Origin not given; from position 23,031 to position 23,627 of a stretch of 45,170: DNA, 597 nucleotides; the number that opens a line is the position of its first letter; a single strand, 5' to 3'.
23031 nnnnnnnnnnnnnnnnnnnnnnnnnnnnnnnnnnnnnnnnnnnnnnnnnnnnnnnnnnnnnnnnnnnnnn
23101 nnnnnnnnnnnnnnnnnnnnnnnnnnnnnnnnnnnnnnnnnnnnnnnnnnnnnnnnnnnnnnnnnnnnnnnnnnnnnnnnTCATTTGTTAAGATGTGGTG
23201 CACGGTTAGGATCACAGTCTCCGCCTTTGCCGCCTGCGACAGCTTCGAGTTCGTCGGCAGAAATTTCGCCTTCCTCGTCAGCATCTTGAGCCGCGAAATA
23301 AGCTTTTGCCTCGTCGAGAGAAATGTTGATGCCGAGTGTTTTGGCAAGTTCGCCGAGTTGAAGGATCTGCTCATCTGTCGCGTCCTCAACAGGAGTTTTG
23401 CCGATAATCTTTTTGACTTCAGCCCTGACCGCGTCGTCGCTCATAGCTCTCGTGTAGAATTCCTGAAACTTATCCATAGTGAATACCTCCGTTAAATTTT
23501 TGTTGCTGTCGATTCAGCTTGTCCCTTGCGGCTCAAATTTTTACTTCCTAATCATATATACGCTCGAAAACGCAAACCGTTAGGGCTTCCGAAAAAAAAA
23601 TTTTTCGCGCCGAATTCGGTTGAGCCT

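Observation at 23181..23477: Precursor parse: 83-aa leader and 15-aa core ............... with one Cys, a C-x-x-N / D-C-D context, an H-x-N triplet and an N-terminal Lys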

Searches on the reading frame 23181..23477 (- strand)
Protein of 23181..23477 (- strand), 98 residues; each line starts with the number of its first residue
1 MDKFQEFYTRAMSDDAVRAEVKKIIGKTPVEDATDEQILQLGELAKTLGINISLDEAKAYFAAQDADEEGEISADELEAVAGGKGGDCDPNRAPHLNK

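Call 8: search_protein_families(library=pfam, proteins=[window:23181-23477:-], max_evalue=0.01)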
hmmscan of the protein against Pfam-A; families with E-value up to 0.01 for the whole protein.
window:23181-23477:- (98 aa): 1 family
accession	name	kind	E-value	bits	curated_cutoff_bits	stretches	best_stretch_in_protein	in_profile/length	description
PF13499.12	EF-hand_7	-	0.0058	17.4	30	0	41-80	24-65/67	EF-hand domain pair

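Call 10: search_protein_families(library=ncbifam, proteins=[window:23181-23477:-], max_evalue=0.01)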
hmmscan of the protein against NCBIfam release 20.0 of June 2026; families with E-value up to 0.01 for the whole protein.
window:23181-23477:- (98 aa): 1 family
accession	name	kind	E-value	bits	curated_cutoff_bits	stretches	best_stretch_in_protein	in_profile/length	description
NF041410.1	XopAW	subfamily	0.0025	17.6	120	1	55-81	103-129/235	XopAW family type III secretion system calcium-binding effector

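Call 12: find_homologous_proteins(query=window:23181-23477:-, max_evalue=0.01)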
Query window:23181-23477:- (98 aa): 25 proteins with E <= 0.01 among 36 candidates.
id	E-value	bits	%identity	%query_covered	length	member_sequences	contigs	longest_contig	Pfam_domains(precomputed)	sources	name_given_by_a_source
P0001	2.4e-56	206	100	100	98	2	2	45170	-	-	-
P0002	1.4e-42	162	76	99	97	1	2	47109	-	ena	-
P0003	9.7e-40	153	71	100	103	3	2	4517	-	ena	-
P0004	3.0e-39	151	84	90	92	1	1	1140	-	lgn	-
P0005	3.7e-39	151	70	100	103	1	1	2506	-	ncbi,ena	-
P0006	4.5e-39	150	72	100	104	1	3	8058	-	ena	-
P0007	5.2e-39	150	72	100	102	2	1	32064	-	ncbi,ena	-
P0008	5.3e-38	147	70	100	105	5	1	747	-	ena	-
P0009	5.5e-38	147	71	100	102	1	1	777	-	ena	-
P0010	8.8e-38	146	88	85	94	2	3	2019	-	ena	-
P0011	1.1e-36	143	78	90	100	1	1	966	-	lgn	-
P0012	1.3e-35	139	72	94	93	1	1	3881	-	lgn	-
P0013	1.4e-34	136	68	94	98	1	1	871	-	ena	-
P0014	7.3e-31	124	65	96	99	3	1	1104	-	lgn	-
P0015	1.3e-30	123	71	87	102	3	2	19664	-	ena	-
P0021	1.2e-25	108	66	89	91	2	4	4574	-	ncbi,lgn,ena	-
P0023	2.9e-12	65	42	87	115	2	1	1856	PF07862.17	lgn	-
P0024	1.5e-10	59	70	48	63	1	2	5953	-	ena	-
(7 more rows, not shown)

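Call 14: find_encoding_contigs(protein=P0002, flank=10000, max_places=3)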
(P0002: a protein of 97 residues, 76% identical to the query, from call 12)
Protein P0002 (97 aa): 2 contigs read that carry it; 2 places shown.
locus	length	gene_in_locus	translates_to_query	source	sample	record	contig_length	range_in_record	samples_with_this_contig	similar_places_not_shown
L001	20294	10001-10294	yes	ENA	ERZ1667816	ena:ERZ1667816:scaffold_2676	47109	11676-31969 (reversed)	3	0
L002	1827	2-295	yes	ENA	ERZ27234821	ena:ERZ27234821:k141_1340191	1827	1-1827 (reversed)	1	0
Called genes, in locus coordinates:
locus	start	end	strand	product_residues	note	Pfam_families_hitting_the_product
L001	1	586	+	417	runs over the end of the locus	PF25917:BSH_RND, PF25967:RND-MFP_C (weak), PF25975:CzcB_C (faint), PF25989:YknX_C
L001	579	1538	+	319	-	PF00364:Biotin_lipoyl (faint)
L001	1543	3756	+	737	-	PF03412:Peptidase_C39, PF13529:Peptidase_C39_2 (faint), PF00664:ABC_membrane, PF00005:ABC_tran, PF02463:SMC_N (faint)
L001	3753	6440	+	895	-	PF00664:ABC_membrane, PF00005:ABC_tran, PF02463:SMC_N (faint)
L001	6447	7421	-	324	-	PF13723:Ketoacyl-synt_2 (weak)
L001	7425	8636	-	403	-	PF00109:ketoacyl-synt, PF02801:Ketoacyl-synt_C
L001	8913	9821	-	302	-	PF13673:Acetyltransf_10 (faint), PF13508:Acetyltransf_7 (faint), PF00583:Acetyltransf_1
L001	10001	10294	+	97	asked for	-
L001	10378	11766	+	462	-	PF04055:Radical_SAM, PF13353:Fer4_12 (weak), PF13186:SPASM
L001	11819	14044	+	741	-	PF02743:dCache_1, PF00672:HAMP, PF07228:SpoIIE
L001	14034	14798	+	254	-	PF22541:DUF7005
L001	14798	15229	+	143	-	PF13581:HATPase_c_2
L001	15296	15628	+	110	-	PF01740:STAS, PF13466:STAS_2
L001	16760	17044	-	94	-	-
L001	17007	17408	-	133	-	-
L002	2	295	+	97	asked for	?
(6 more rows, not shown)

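Call 15: find_encoding_contigs(protein=P0007, flank=10000, max_places=3)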
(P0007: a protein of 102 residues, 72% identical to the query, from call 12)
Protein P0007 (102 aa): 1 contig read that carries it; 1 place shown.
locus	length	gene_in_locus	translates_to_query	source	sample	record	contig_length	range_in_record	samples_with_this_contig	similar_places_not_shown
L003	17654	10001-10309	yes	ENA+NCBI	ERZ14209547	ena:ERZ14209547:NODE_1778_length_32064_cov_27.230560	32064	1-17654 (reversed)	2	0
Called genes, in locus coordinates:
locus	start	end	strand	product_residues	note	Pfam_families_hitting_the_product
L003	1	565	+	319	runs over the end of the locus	-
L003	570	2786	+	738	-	PF03412:Peptidase_C39, PF13529:Peptidase_C39_2 (faint), PF00664:ABC_membrane, PF00005:ABC_tran, PF02463:SMC_N (faint)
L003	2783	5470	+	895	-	PF00664:ABC_membrane, PF00005:ABC_tran, PF02463:SMC_N (faint)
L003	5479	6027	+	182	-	PF04542:Sigma70_r2, PF08281:Sigma70_r4_2, PF04545:Sigma70_r4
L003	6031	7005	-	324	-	PF13723:Ketoacyl-synt_2 (weak)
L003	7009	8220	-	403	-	PF00109:ketoacyl-synt, PF02801:Ketoacyl-synt_C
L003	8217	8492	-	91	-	PF00550:PP-binding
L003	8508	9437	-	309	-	PF13673:Acetyltransf_10 (faint), PF13508:Acetyltransf_7 (faint), PF00583:Acetyltransf_1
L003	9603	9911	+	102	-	-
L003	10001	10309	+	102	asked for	-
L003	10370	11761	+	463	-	PF04055:Radical_SAM, PF13353:Fer4_12 (weak), PF13186:SPASM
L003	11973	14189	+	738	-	PF02743:dCache_1, PF00672:HAMP, PF07228:SpoIIE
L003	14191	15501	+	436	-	PF02321:OEP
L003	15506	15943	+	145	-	PF13581:HATPase_c_2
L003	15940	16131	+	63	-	-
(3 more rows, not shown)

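Call 16: find_encoding_contigs(protein=P0015, flank=10000, max_places=3)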
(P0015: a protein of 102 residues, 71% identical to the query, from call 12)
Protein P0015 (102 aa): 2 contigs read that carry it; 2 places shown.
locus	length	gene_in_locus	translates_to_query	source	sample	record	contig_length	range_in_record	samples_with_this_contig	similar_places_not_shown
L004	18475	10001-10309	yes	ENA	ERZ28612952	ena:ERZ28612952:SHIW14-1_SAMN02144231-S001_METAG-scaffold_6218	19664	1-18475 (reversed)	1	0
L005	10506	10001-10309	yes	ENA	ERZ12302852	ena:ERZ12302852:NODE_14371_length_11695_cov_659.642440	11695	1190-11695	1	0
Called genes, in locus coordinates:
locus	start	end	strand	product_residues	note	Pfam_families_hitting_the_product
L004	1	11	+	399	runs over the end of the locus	?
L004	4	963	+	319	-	-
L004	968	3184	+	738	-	PF03412:Peptidase_C39, PF13529:Peptidase_C39_2 (faint), PF00664:ABC_membrane, PF00005:ABC_tran, PF02463:SMC_N (faint)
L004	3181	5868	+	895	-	PF00664:ABC_membrane, PF00005:ABC_tran, PF02463:SMC_N (faint)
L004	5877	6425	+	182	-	PF04542:Sigma70_r2, PF08281:Sigma70_r4_2, PF04545:Sigma70_r4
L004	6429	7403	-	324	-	PF13723:Ketoacyl-synt_2 (weak)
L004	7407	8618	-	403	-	PF00109:ketoacyl-synt, PF02801:Ketoacyl-synt_C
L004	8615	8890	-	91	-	PF00550:PP-binding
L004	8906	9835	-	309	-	PF13673:Acetyltransf_10 (faint), PF13508:Acetyltransf_7 (faint), PF00583:Acetyltransf_1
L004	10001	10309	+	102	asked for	-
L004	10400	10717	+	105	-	-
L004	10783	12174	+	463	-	PF04055:Radical_SAM, PF13353:Fer4_12 (weak), PF13186:SPASM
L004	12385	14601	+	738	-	PF02743:dCache_1, PF00672:HAMP, PF07228:SpoIIE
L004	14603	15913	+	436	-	PF02321:OEP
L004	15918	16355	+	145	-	PF13581:HATPase_c_2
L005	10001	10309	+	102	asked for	-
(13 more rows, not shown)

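Call 25: find_related_loci(query=A2, collection=genome_contigs, flank=10000)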
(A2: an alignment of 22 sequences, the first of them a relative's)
Query A2 (98 aa) in genome_contigs; peptide patterns used: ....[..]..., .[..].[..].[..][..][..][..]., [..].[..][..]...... (x = any residue, [..] = any of these).
343 stretches matched a pattern; 3 encode a relative of the query (tblastn E <= 1e-3); 3 distinct loci.
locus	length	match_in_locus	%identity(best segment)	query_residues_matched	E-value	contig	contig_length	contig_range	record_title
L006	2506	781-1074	70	1-98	2e-46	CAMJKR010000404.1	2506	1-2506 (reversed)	MAG: uncultured Selenomonadales bacterium isolate SRR12081298_bin.24_metaWRAP_v1.3_MAG genome assembly, contig: ERZ12289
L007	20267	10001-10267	41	1-89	5e-15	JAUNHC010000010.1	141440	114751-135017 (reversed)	MAG: Eubacteriales bacterium isolate S27M_St_58 NODE_39_length_141440_cov_39.127871, whole genome shotgun sequence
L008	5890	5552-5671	51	44-86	1e-8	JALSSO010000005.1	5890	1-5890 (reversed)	MAG: Gammaproteobacteria bacterium isolate 356-308_metabat2_scaf2bin.058 356-308_scaffold_1110_c3, whole genome shotgun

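Call 29: search_protein_families(library=pfam, proteins=[L007:3872-6052:+, L007:6056-8218:+, L007:8230-9090:+, L007:9066-9983:+, L007:11293-12672:+, L007:13439-14650:+, L007:14647-15075:+, L007:15079-16104:+, L007:16119-17543:+, L007:17553-18290:+], max_evalue=0.001)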
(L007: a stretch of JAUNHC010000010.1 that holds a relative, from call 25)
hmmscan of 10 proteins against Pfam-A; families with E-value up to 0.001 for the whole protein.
L007:3872-6052:+ (726 aa): 5 families
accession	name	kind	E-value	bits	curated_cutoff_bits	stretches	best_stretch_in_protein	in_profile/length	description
PF03412.21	Peptidase_C39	-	7.1e-32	110.5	22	1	8-138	2-131/133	Peptidase C39 family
PF00005.33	ABC_tran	-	6e-30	105.1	25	1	510-658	2-137/137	ABC transporter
PF00664.28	ABC_membrane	-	1.7e-28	100.5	28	1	167-435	3-274/274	ABC transporter transmembrane region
PF02463.25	SMC_N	-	8.7e-06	25.7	40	1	548-699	109-212/220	RecF/RecN/SMC N terminal domain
PF13529.12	Peptidase_C39_2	-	0.0003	21.8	24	0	8-113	3-143/143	Peptidase_C39 like family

L007:6056-8218:+ (720 aa): 3 families
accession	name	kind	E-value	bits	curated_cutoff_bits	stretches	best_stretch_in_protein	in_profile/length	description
PF00005.33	ABC_tran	-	2.3e-31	109.7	25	1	501-650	1-137/137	ABC transporter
PF00664.28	ABC_membrane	-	4.7e-13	49.9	28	1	179-440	3-274/274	ABC transporter transmembrane region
PF02463.25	SMC_N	-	3.1e-06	27.2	40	1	621-691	136-212/220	RecF/RecN/SMC N terminal domain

L007:8230-9090:+ (286 aa): 1 family
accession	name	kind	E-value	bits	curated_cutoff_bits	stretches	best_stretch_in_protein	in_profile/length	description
PF22541.2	DUF7005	-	1.6e-55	188.9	27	2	134-261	202-335/361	Family of unknown function (DUF7005)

L007:9066-9983:+ (305 aa): 2 families
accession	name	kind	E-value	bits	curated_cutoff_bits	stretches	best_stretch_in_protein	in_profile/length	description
PF13508.13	Acetyltransf_7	-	2.1e-05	25.3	27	1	47-101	7-65/84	Acetyltransferase (GNAT) domain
PF00583.31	Acetyltransf_1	-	6.5e-05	23.6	20.7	0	44-89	32-82/116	Acetyltransferase (GNAT) family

L007:11293-12672:+ (459 aa): 2 families
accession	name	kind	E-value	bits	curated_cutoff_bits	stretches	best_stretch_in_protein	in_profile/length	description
PF04055.27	Radical_SAM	-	2.7e-23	83.4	29.5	1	109-264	2-165/166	Radical SAM superfamily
PF13353.11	Fer4_12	-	1.2e-06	29.3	22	1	112-175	13-79/137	4Fe-4S single cluster domain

L007:13439-14650:+ (403 aa): 3 families
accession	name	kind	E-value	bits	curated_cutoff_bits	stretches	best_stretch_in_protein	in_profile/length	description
PF02801.28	Ketoacyl-synt_C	-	2.3e-34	118.4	20.8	1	246-357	1-118/119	Beta-ketoacyl synthase, C-terminal domain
PF00109.32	ketoacyl-synt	-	2.5e-21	76.9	20.8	1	8-237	2-251/252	Beta-ketoacyl synthase, N-terminal domain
PF00108.29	Thiolase_N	-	0.00087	19.2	26.4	0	158-195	81-118/260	Thiolase, N-terminal domain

L007:14647-15075:+ (142 aa): 1 family
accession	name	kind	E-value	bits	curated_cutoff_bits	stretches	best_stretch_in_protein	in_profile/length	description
PF07977.19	FabA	-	1e-17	64.5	23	1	10-130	1-136/138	FabA-like domain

L007:15079-16104:+ (341 aa): 3 families
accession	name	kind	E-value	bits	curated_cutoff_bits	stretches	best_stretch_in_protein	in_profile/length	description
PF00109.32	ketoacyl-synt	-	1e-07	32.3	20.8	1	45-142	79-172/252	Beta-ketoacyl synthase, N-terminal domain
PF13723.12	Ketoacyl-synt_2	-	5.2e-05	23.4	25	1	34-144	12-112/223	Beta-ketoacyl synthase, N-terminal domain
PF02801.28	Ketoacyl-synt_C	-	7.1e-05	23.2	20.8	1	207-312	1-115/119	Beta-ketoacyl synthase, C-terminal domain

L007:16119-17543:+ (474 aa): 3 families
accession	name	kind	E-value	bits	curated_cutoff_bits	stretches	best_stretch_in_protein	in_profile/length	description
PF01039.27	Carboxyl_trans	-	2.7e-132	442.3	22.3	1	4-458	7-475/493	Carboxyl transferase domain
PF03255.19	ACCA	-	1.5e-12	47.8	23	1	301-411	135-241/310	Acetyl co-enzyme A carboxylase carboxyltransferase-like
PF06833.16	MdcE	-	5.7e-07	29.9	32.7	1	315-399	29-113/196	Malonate decarboxylase gamma subunit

L007:17553-18290:+ (245 aa): 4 families
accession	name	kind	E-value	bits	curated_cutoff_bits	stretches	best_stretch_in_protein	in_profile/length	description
PF13561.12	adh_short_C2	-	6.6e-71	239.1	27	1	11-244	1-235/236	Enoyl-(Acyl carrier protein) reductase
PF00106.31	adh_short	-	7.4e-62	208.7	26.6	1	5-198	1-193/195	short chain dehydrogenase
PF08659.16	KR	-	6e-20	72.4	22.6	1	7-164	3-159/180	KR domain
PF01370.27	Epimerase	-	0.00042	20.2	20.9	1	7-147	1-120/240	NAD dependent epimerase/dehydratase family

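Call 39: search_protein_representatives(alignment_id=A2)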
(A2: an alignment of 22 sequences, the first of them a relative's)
Query: 22 sequences, 98 profile positions. Proteins with E-value up to 0.001 (for the whole library): 348; up to 1e-10: 79; up to 1e-30: 1. The best 150 are listed.
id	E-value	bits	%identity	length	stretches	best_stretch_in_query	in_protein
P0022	2.3e-33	130.6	-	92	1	1-72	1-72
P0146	4.0e-26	107.4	-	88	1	1-65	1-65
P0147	2.5e-24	101.6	-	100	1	1-84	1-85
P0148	3.8e-24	101.0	-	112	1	1-87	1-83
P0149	2.6e-23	98.4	-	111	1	1-86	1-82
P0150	1.0e-22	96.5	-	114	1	1-88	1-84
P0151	1.8e-22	95.7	-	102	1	1-92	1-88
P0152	6.1e-22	94.0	-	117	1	1-86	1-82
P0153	1.1e-21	93.2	-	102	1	1-91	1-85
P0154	2.4e-21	92.1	-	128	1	1-89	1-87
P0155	3.2e-21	91.7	-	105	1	1-87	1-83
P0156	7.8e-21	90.4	-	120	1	1-88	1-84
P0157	9.1e-21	90.2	-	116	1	1-87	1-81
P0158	2.0e-20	89.1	-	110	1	1-88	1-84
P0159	4.9e-20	87.9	-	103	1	1-87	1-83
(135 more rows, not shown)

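Call 48: find_encoding_contigs(protein=P0024, flank=6000, max_places=3)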
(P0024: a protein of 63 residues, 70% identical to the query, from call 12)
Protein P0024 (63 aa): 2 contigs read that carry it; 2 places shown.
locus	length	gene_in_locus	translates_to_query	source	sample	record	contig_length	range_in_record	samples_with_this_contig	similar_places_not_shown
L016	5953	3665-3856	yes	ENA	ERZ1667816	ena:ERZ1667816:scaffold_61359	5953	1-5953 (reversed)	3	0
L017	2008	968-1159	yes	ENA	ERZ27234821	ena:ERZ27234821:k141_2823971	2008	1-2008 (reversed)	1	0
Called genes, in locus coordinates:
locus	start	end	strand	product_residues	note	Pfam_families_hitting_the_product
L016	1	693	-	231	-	?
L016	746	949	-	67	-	-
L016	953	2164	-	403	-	PF00109:ketoacyl-synt, PF02801:Ketoacyl-synt_C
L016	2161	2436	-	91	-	PF00550:PP-binding (weak)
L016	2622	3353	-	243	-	PF00583:Acetyltransf_1 (faint)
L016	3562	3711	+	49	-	-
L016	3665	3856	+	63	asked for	-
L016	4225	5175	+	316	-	PF04055:Radical_SAM, PF13186:SPASM (faint)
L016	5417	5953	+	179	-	?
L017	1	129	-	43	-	?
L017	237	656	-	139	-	PF00583:Acetyltransf_1 (weak)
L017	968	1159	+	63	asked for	-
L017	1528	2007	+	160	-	?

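Call 49: find_encoding_contigs(protein=P0021, flank=6000, max_places=4)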
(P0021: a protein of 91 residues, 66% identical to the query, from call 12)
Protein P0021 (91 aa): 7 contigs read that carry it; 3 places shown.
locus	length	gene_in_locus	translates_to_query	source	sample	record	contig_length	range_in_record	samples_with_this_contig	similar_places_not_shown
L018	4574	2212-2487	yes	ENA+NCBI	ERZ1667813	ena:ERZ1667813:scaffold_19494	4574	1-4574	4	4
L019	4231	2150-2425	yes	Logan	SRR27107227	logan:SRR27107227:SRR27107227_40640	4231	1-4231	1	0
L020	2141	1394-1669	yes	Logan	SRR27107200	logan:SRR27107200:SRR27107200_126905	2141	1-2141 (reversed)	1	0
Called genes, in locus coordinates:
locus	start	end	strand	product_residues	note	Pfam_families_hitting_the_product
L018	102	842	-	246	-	PF00109:ketoacyl-synt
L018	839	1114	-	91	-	PF00550:PP-binding (weak)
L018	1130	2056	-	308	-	PF13508:Acetyltransf_7 (faint), PF00583:Acetyltransf_1 (weak)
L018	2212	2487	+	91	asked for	-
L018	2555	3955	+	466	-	PF04055:Radical_SAM, PF13353:Fer4_12, PF13186:SPASM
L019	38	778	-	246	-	PF00109:ketoacyl-synt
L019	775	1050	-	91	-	PF00550:PP-binding (weak)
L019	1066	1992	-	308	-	PF13508:Acetyltransf_7 (faint), PF00583:Acetyltransf_1 (weak)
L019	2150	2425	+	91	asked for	-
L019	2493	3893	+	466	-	PF04055:Radical_SAM, PF13353:Fer4_12, PF13186:SPASM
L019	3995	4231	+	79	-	?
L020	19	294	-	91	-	PF00550:PP-binding (weak)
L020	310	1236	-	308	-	PF13508:Acetyltransf_7 (faint), PF00583:Acetyltransf_1 (weak)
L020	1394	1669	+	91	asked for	-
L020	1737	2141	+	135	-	?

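Call 50: find_encoding_contigs(protein=P0012, flank=6000, max_places=3)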
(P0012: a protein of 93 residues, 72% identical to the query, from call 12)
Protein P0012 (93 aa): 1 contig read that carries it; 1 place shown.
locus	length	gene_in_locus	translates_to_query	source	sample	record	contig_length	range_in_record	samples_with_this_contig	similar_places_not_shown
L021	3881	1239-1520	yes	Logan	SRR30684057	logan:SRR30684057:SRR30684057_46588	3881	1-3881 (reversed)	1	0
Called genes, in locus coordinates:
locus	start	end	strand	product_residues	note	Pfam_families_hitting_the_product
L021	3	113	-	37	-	?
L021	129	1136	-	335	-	PF13508:Acetyltransf_7 (faint), PF00583:Acetyltransf_1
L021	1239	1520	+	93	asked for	-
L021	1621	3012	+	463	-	PF04055:Radical_SAM, PF13353:Fer4_12 (weak), PF13186:SPASM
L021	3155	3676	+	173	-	-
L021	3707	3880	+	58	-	?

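Call 56: search_protein_families(library=pfam, alignment_id=A2, max_evalue=1)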
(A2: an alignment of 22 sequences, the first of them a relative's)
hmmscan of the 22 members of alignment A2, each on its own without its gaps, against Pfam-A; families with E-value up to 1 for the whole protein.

A. member 1, P0001 (98 aa): 4 families
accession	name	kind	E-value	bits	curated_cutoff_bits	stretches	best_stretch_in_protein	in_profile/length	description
PF13499.12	EF-hand_7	-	0.0058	17.4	30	1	41-80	24-65/67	EF-hand domain pair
PF08564.16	CDC37_C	-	0.019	15.5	22.1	1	20-79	37-86/100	Cdc37 C terminal domain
PF13202.12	EF-hand_5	-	0.033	14.1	25.9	1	58-80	2-24/25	EF hand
PF04604.19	L_biotic_typeA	-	0.28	11.5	21.7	1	71-86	14-29/50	Type-A lantibiotic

B. families by the number of members that match (of 22 scanned): 17 families
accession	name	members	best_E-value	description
PF08564.16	CDC37_C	6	0.011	Cdc37 C terminal domain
PF04604.19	L_biotic_typeA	6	0.026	Type-A lantibiotic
PF07862.16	Nif11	4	1.1e-05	Nif11 domain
PF13499.12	EF-hand_7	4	0.0058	EF-hand domain pair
PF12091.13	DUF3567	3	0.032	Protein of unknown function (DUF3567)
PF03837.19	RecT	2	0.094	RecT family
PF13202.12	EF-hand_5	1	0.033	EF hand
PF10439.15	Bacteriocin_IIc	1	0.067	Bacteriocin class II with double-glycine leader peptide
PF06252.17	GemA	1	0.07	Bacteriophage Mu, GemA protein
PF17656.6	ChapFlgA_N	1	0.073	FlgA N-terminal domain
PF12889.12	DUF3829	1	0.099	Protein of unknown function (DUF3829)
PF09145.16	Ubiq-assoc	1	0.11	Ubiquitin-associated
PF16934.11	Mersacidin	1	0.15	Two-component Enterococcus faecalis cytolysin (EFC)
PF16430.10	DUF5027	1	0.16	Domain of unknown function (DUF5027)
PF12354.14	Internalin_N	1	0.2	Bacterial adhesion/invasion protein N terminal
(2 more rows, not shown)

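Call 57: search_protein_families(library=ncbifam, alignment_id=A2, max_evalue=1)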
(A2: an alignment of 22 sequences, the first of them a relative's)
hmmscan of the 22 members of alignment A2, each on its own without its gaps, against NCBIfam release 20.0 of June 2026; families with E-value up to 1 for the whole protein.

A. member 1, P0001 (98 aa): 3 families
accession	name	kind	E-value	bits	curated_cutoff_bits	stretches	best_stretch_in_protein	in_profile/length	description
NF041410.1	XopAW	subfamily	0.0025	17.6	120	1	55-81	103-129/235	XopAW family type III secretion system calcium-binding effector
NF038167.1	cyan_ocin_like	subfamily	0.042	14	32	1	71-85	10-24/72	CTB family bacteriocin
TIGR03798.1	leader_Nif11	subfamily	0.077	13.3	32.3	1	2-83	4-68/68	Nif11-like leader peptide family RiPP precursor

B. families by the number of members that match (of 22 scanned): 16 families
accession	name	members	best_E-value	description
NF033456.1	RiPP_CCRG-2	17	0.00013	CCRG-2 family RiPP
NF038167.1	cyan_ocin_like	16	0.0017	CTB family bacteriocin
TIGR03798.1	leader_Nif11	15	4.2e-08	Nif11-like leader peptide family RiPP precursor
NF041410.1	XopAW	4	0.0025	XopAW family type III secretion system calcium-binding effector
TIGR03793.1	leader_NHLP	3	0.018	NHLP leader peptide family RiPP precursor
NF040664.1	HEC_x9_TCC_lant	3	0.02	lacticin 481 family lantibiotic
TIGR01847.1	bacteriocin_sig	3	0.06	bacteriocin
TIGR03790.1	TIGR03790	2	0.12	TIGR03790 family protein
TIGR03898.1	lanti_MRSA_kill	2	0.12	mersacidin/lichenicidin family type 2 lantibiotic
TIGR03893.1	lant_SP_1948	2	0.21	lichenicidin A2 family type 2 lantibiotic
NF038034.1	lactGbeta_entB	1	0.036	lactococcin G-beta/enterocin 1071B family bacteriocin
TIGR03949.1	bact_IIb_cerein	1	0.038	class IIb bacteriocin, lactobin A/cerein 7B family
NF050004.1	BTH_I0359_fam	1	0.057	BTH_I0359 family protein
TIGR02748.1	GerC3_HepT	1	0.068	heptaprenyl diphosphate synthase component II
TIGR04149.1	GG_sam_targ_CFB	1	0.079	TIGR04149 family rSAM-modified RiPP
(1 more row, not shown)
